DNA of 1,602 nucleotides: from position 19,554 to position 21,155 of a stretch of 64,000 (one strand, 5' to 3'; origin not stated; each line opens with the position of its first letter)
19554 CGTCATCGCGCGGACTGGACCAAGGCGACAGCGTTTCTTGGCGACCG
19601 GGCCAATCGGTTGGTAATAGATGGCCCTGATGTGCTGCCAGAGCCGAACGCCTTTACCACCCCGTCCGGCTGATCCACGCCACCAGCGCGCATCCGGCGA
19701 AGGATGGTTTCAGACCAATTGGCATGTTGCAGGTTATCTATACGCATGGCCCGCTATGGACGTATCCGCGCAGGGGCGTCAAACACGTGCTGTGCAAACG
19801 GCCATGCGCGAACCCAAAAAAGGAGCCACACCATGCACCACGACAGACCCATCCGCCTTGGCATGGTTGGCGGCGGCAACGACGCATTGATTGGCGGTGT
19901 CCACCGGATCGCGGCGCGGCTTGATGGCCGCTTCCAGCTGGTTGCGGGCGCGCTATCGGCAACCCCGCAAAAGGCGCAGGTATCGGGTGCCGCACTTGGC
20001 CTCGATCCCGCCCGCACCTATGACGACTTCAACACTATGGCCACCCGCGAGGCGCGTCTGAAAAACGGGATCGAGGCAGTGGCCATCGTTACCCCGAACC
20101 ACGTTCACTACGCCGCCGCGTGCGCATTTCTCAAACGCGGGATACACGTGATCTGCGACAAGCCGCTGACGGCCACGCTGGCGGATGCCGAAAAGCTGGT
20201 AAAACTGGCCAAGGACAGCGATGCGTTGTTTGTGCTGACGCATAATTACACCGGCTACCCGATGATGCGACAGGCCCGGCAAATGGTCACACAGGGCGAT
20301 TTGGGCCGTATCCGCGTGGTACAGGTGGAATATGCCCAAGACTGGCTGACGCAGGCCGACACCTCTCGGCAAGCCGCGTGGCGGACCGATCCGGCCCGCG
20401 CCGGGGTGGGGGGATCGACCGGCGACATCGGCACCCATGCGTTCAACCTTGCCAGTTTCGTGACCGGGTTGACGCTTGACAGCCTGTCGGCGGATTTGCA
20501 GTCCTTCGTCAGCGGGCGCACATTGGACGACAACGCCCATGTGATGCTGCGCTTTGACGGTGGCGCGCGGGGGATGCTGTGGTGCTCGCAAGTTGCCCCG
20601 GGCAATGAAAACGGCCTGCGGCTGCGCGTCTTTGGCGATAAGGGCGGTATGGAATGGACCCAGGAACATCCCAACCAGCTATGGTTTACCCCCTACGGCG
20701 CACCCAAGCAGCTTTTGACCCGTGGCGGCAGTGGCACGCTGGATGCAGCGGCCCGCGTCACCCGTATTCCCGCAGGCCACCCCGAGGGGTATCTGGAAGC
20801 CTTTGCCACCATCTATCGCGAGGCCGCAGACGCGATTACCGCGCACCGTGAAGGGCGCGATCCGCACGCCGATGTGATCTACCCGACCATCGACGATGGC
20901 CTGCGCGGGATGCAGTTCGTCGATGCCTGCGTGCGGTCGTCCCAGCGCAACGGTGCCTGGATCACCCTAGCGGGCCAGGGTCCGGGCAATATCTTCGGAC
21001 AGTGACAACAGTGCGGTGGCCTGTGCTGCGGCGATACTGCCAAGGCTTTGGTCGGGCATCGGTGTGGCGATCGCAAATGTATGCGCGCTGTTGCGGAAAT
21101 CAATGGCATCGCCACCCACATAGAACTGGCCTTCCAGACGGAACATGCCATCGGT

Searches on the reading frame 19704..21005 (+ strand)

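Call 7: search_protein_families(library=ncbifam, proteins=[window:19704-21005:+], max_evalue=0.001)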
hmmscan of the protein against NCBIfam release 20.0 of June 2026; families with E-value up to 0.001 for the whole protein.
window:19704-21005:+ (433 aa): 7 families
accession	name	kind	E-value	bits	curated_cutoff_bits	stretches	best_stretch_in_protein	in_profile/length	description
NF052479.1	LevoglcsnDh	equivalog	5.3e-32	110.9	650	1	51-273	5-220/386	levoglucosan dehydrogenase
NF041392.1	XylDh_Gfo6_Halo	equivalog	4.3e-26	91.5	350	1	38-317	5-274/350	D-xylose 1-dehydrogenase Gfo6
TIGR04380.1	myo_inos_iolG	equivalog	7.5e-18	64.5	355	1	88-328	35-262/330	inositol 2-dehydrogenase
NF040723.1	UDP-GlcNAcDh_Arch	equivalog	9.4e-17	61.5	450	1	115-311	53-230/302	UDP-N-acetylglucosamine 3-dehydrogenase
NF008607.0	PRK11579.1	subfamily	2.7e-14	52.9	330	1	122-299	64-232/346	oxidoreductase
NF058561.1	BT_2158_fam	equivalog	1.3e-10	40.5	750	1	103-207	80-181/487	glycoside 3-dehydrogenase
NF007574.0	PRK10206.1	equivalog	1e-06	28.1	352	1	121-219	64-161/345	oxidoreductase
